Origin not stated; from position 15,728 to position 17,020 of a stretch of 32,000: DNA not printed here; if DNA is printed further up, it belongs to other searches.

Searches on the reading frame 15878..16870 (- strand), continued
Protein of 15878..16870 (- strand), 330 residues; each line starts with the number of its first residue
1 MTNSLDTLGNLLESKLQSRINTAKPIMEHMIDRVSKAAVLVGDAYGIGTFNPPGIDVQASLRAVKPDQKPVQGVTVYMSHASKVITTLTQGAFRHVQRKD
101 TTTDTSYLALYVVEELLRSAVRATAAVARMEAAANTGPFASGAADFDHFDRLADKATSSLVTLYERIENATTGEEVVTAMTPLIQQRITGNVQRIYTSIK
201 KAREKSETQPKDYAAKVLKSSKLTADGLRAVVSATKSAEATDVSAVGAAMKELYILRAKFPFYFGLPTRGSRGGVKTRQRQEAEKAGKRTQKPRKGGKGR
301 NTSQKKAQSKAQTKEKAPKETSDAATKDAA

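Call 37: find_encoding_contigs(protein=P0010, flank=10000)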
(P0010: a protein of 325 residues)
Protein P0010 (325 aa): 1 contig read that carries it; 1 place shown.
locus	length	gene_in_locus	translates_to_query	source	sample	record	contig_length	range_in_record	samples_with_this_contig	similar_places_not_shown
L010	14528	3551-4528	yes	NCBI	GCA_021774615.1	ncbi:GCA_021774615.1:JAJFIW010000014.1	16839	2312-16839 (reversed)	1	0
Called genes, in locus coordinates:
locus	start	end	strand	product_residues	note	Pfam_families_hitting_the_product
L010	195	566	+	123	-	PF00416:Ribosomal_S13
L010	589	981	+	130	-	PF00411:Ribosomal_S11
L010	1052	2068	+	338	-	PF01193:RNA_pol_L, PF01000:RNA_pol_A_bac, PF03118:RNA_pol_A_CTD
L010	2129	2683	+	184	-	PF01196:Ribosomal_L17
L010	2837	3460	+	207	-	-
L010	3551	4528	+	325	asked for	-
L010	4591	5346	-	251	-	-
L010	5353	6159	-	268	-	PF13145:Rotamase_2, PF13616:Rotamase_3, PF00639:Rotamase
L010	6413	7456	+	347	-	PF01551:Peptidase_M23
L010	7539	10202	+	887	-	PF07517:SecA_DEAD, PF00270:DEAD (weak), PF01043:SecA_PP_bind, PF21090:P-loop_SecA, PF07516:SecA_SW, PF02810:SEC-C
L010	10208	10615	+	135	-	PF00293:NUDIX, PF14815:NUDIX_4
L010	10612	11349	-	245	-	PF03372:Exo_endo_phos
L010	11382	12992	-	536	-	PF00892:EamA, PF00990:GGDEF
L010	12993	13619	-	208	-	-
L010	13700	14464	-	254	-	PF01427:Peptidase_M15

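Call 40: find_encoding_contigs(protein=P0007, flank=10000)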
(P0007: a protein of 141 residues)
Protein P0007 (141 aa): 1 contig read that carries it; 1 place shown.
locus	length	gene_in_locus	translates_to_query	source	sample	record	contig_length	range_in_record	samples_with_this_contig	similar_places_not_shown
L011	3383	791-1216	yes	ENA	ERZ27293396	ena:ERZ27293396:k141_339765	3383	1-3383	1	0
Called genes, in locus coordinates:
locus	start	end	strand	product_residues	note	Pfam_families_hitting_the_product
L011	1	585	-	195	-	?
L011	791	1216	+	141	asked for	-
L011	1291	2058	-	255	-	-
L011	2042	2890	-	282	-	PF13623:SurA_N_2 (weak), PF13624:SurA_N_3 (weak), PF13145:Rotamase_2, PF13616:Rotamase_3, PF00639:Rotamase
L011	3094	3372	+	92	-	-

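Call 47: search_protein_families(library=pfam, proteins=[L011:1-585:-, L002:5934-6713:+, L010:2837-3460:+], max_evalue=0.01)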
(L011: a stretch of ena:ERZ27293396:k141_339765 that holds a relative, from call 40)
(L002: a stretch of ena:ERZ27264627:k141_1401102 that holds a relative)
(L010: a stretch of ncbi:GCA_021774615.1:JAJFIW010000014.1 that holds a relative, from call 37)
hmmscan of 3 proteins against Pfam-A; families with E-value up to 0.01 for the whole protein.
L011:1-585:- (195 aa): 0 families

L002:5934-6713:+ (259 aa): 0 families

L010:2837-3460:+ (207 aa): 0 families

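Call 52: search_solved_structures(query=A3, max_evalue=1)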
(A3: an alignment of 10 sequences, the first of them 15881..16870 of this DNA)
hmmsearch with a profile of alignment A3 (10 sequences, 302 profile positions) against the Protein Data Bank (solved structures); distinct sequences matched with E-value up to 1: 1.
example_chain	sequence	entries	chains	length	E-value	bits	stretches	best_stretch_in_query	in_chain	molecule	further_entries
7bqm_A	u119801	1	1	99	0.038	16.3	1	147-236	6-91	Chantal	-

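Call 53: search_protein_families(library=pfam, alignment_id=A3, max_evalue=1)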
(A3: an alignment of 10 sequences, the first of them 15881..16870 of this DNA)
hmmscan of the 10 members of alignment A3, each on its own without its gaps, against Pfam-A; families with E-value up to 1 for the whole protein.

A. member 1, window:15881-16870:- (330 aa): 1 family
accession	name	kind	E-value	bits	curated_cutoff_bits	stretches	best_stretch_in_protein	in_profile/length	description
PF18291.6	HU-HIG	-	0.16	12.5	26.2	1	198-251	7-60/125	HU domain fused to wHTH, Ig, or Glycine-rich motif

B. families by the number of members that match (of 10 scanned): 15 families
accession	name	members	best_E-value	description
PF10267.14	Tmemb_cc2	1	0.015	Predicted transmembrane and coiled-coil 2 protein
PF18375.7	CDH1_2_SANT_HL1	1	0.024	CDH1/2 SANT-Helical linker 1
PF12262.14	Lipase_bact_N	1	0.053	Bacterial virulence factor lipase N-terminal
PF10392.15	COG5_N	1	0.057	Conserved oligomeric Golgi complex subunit 5, N-terminal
PF16767.10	KinB_sensor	1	0.088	Sensor domain of alginate biosynthesis sensor protein KinB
PF14189.11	DUF4312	1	0.091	Domain of unknown function (DUF4312)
PF20667.3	Sec10_N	1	0.098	Exocyst complex component Sec10, N-terminal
PF09572.16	RE_XamI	1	0.12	XamI restriction endonuclease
PF16740.10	SKA2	1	0.15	Spindle and kinetochore-associated protein 2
PF11140.13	DUF2913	1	0.15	Protein of unknown function (DUF2913)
PF18291.6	HU-HIG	1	0.16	HU domain fused to wHTH, Ig, or Glycine-rich motif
PF05769.16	SIKE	1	0.17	SIKE family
PF07889.17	DUF1664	1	0.23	Protein of unknown function (DUF1664)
PF20072.4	DUF6468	1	0.36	Domain of unknown function (DUF6468)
PF11727.13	ISG65-75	1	0.46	Invariant surface glycoprotein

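Call 56: fold_search(model_id=the predicted structure, library=viral)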
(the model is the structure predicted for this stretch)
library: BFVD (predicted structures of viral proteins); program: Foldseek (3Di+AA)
matches with E <= 10: 203; with E <= 0.001: 0
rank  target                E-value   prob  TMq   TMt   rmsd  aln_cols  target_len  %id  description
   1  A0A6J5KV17            2.8e-01  0.21  0.16  0.19  52.0       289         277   12  Uncharacterized protein [uncultured Caudovirales phage]
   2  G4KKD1                4.0e-01  0.25  0.19  0.16  44.1       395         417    9  (no name in the UniProt tables at hand)
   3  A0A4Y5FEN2            4.0e-01  0.16  0.16  0.06  31.4       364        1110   12  Tape measure protein [Lactobacillus phage 521B]
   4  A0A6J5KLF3            5.4e-01  0.15  0.16  0.06  39.4       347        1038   11  Uncharacterized protein [uncultured Caudovirales phage]
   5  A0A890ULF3            5.7e-01  0.16  0.17  0.16  36.0       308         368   12  (no name in the UniProt tables at hand)
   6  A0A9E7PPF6            6.2e-01  0.12  0.15  0.11  26.5       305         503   16  Uncharacterized protein [Largemouth bass virus]
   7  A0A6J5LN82            6.8e-01  0.08  0.11  0.10  94.5       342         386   14  Uncharacterized protein (Fragment) [uncultured Caudovirales phage]
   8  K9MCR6                7.1e-01  0.20  0.20  0.20  19.8       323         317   11  (no name in the UniProt tables at hand)
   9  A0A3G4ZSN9            7.4e-01  0.15  0.18  0.16  19.7       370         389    7  G-protein coupled receptors family 1 profile domain-containing protein [Edafosvirus sp.]
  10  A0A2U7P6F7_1          8.5e-01  0.11  0.15  0.06  37.7       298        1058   11  (no name in the UniProt tables at hand)
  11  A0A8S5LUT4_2          8.5e-01  0.06  0.09  0.05  50.6       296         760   14  Tail protein [Siphoviridae sp. ctMsr1]
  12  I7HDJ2                8.9e-01  0.28  0.24  0.10  30.8       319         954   14  Tail length tape measure protein [Xanthomonas phage CP1]
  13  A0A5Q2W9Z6            1.1e+00  0.08  0.15  0.10  26.2       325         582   12  (no name in the UniProt tables at hand)
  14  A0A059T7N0            1.1e+00  0.09  0.16  0.07  31.4       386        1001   14  Tail tape measure protein [Listeria phage LP-114]
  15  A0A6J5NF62            1.2e+00  0.06  0.12  0.07  48.3       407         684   12  Lysozyme [uncultured Caudovirales phage]
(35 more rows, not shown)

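Call 59: list_cluster_members(proteins=[P0001])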
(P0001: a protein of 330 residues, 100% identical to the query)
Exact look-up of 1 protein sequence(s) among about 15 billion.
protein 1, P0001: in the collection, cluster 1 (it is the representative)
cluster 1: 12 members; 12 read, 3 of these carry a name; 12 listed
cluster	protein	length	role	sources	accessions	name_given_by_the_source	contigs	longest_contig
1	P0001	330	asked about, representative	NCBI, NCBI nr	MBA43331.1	MAG: hypothetical protein CMF62_04900 [Magnetococcales bacterium] | hypothetical protein [Magnetococcales bacterium]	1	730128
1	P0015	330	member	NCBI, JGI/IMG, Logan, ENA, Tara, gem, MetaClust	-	strand:+ start:15155 stop:16147 length:993 start_codon:yes stop_codon:yes ... | TARA_070_MES_0.45-0.8_scaffold63961_1_gene55901 "" ""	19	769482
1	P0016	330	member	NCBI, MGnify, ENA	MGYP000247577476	CR=1 FL=1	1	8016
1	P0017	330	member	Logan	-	-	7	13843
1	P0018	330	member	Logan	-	-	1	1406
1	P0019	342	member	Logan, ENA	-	-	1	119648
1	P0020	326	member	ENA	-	-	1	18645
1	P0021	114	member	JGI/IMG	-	-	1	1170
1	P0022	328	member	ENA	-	-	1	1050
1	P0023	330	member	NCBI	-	-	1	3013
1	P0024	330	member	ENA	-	-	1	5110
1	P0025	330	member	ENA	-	-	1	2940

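Call 61: find_encoding_contigs(protein=P0019, flank=10000, max_places=3)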
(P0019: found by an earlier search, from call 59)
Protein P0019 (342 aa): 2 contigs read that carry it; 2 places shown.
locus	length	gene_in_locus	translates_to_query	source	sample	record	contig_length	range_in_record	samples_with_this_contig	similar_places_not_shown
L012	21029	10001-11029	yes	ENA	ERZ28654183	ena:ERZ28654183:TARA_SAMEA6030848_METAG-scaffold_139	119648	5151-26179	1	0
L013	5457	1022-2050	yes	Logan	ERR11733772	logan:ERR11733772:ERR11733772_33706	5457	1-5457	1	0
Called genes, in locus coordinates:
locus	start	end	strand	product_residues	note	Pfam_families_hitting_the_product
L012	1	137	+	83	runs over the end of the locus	PF00366:Ribosomal_S17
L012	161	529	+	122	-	PF00238:Ribosomal_L14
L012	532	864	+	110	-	PF00467:KOW, PF17136:ribosomal_L24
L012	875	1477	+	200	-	PF00281:Ribosomal_L5, PF00673:Ribosomal_L5_C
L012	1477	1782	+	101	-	PF00253:Ribosomal_S14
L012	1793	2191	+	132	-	PF00410:Ribosomal_S8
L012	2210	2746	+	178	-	PF00347:Ribosomal_L6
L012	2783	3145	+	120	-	PF00861:Ribosomal_L18p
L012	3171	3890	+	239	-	PF00333:Ribosomal_S5, PF03719:Ribosomal_S5_C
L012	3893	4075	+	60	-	PF00327:Ribosomal_L30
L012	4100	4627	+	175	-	PF00828:Ribosomal_L27A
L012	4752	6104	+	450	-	PF00344:SecY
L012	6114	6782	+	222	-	PF00406:ADK, PF13207:AAA_17, PF05191:ADK_lid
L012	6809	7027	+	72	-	PF01176:eIF-1a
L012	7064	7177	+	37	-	PF00444:Ribosomal_L36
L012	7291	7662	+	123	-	PF00416:Ribosomal_S13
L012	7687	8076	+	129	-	PF00411:Ribosomal_S11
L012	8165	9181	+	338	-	PF01193:RNA_pol_L, PF01000:RNA_pol_A_bac, PF03118:RNA_pol_A_CTD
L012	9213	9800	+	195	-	PF01196:Ribosomal_L17, PF07382:HC2 (weak)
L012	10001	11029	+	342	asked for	-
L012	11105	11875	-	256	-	-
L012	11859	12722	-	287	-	PF13624:SurA_N_3 (weak), PF13145:Rotamase_2, PF13616:Rotamase_3, PF00639:Rotamase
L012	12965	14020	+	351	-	PF01551:Peptidase_M23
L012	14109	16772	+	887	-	PF07517:SecA_DEAD, PF00270:DEAD (weak), PF01043:SecA_PP_bind, PF21090:P-loop_SecA, PF07516:SecA_SW, PF02810:SEC-C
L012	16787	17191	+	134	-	PF00293:NUDIX, PF14815:NUDIX_4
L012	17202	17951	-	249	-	PF03372:Exo_endo_phos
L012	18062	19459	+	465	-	PF00749:tRNA-synt_1c, PF19269:Anticodon_2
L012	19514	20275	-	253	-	PF24096:DUF7379 (weak), PF12146:Hydrolase_4 (faint), PF00561:Abhydrolase_1 (faint), PF02089:Palm_thioest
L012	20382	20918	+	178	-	PF00881:Nitroreductase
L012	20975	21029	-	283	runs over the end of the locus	PF13489:Methyltransf_23, PF13847:Methyltransf_31 (weak), PF08241:Methyltransf_11, PF08242:Methyltransf_12, PF13649:Methyltransf_25 (weak)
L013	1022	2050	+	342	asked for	-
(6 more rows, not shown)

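Call 62: find_encoding_contigs(protein=P0020, flank=10000, max_places=3)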
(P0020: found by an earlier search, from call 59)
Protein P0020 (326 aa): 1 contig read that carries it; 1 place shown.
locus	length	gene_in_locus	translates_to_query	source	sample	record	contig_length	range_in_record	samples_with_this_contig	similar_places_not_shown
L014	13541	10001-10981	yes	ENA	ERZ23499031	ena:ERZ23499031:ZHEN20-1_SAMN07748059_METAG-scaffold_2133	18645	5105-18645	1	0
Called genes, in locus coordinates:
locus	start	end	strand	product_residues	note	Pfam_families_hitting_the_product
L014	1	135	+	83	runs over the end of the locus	PF00366:Ribosomal_S17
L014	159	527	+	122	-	PF00238:Ribosomal_L14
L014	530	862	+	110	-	PF00467:KOW, PF17136:ribosomal_L24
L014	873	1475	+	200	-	PF00281:Ribosomal_L5, PF00673:Ribosomal_L5_C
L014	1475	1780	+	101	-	PF00253:Ribosomal_S14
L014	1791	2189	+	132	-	PF00410:Ribosomal_S8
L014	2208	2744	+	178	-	PF00347:Ribosomal_L6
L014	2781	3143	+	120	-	PF00861:Ribosomal_L18p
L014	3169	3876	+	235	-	PF00333:Ribosomal_S5, PF03719:Ribosomal_S5_C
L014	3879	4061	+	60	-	PF00327:Ribosomal_L30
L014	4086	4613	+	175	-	PF00828:Ribosomal_L27A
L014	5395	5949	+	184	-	PF00344:SecY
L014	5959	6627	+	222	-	PF00406:ADK, PF13207:AAA_17, PF05191:ADK_lid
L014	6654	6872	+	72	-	PF01176:eIF-1a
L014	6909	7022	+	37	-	PF00444:Ribosomal_L36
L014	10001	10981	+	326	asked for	-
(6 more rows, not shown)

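Call 63: find_encoding_contigs(protein=P0017, flank=10000, max_places=7)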
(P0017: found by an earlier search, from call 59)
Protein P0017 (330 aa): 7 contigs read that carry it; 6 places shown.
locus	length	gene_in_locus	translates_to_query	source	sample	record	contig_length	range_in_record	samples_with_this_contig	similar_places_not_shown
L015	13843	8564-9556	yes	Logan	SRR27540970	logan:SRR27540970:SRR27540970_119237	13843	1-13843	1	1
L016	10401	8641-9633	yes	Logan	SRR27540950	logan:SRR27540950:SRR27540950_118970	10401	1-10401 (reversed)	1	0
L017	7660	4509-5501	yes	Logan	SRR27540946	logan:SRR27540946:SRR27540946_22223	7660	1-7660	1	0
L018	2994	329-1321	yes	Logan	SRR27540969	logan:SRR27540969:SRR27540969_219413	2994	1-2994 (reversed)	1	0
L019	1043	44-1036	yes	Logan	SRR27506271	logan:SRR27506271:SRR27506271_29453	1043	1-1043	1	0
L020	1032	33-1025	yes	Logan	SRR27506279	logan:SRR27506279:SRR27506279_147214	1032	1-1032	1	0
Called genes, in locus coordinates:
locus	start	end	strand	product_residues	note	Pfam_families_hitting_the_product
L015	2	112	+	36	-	?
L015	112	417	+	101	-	PF00253:Ribosomal_S14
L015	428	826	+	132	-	PF00410:Ribosomal_S8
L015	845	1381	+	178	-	PF00347:Ribosomal_L6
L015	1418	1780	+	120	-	PF00861:Ribosomal_L18p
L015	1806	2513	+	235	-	PF00333:Ribosomal_S5, PF03719:Ribosomal_S5_C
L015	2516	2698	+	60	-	PF00327:Ribosomal_L30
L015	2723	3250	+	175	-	PF00828:Ribosomal_L27A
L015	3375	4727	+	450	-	PF00344:SecY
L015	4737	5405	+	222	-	PF00406:ADK, PF13207:AAA_17, PF05191:ADK_lid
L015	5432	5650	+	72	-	PF01176:eIF-1a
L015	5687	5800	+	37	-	PF00444:Ribosomal_L36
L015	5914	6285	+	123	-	PF00416:Ribosomal_S13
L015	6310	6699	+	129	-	PF00411:Ribosomal_S11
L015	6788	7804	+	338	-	PF01193:RNA_pol_L, PF01000:RNA_pol_A_bac, PF03118:RNA_pol_A_CTD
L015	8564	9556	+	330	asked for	-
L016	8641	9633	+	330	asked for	-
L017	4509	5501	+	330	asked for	-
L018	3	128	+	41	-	?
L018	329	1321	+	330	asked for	-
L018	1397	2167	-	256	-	-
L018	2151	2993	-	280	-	?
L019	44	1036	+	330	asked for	-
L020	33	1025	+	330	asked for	-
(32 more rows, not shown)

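Call 70: find_related_loci(query=A7, collection=genome_contigs, flank=8000)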
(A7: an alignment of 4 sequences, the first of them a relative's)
Query A7 (300 aa) in genome_contigs; peptide patterns used: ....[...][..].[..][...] (x = any residue, [..] = any of these).
36 stretches matched a pattern, but none encodes a relative of the query by tblastn (E <= 1e-3).

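Call 71: find_related_loci(query=A7, collection=metagenome_contigs, flank=8000)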
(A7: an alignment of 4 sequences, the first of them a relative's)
Query A7 (300 aa) in metagenome_contigs; peptide patterns used: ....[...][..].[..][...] (x = any residue, [..] = any of these).
19 stretches matched a pattern, but none encodes a relative of the query by tblastn (E <= 1e-3).

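Call 90: search_protein_families(library=padloc, proteins=[window:15878-16870:-], max_evalue=0.1)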
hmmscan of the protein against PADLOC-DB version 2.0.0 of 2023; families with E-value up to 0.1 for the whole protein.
window:15878-16870:- (330 aa): 1 family
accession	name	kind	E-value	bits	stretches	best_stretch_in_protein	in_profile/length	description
PDLC04224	HEC-02B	-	0.024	12.5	1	120-187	52-118/182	-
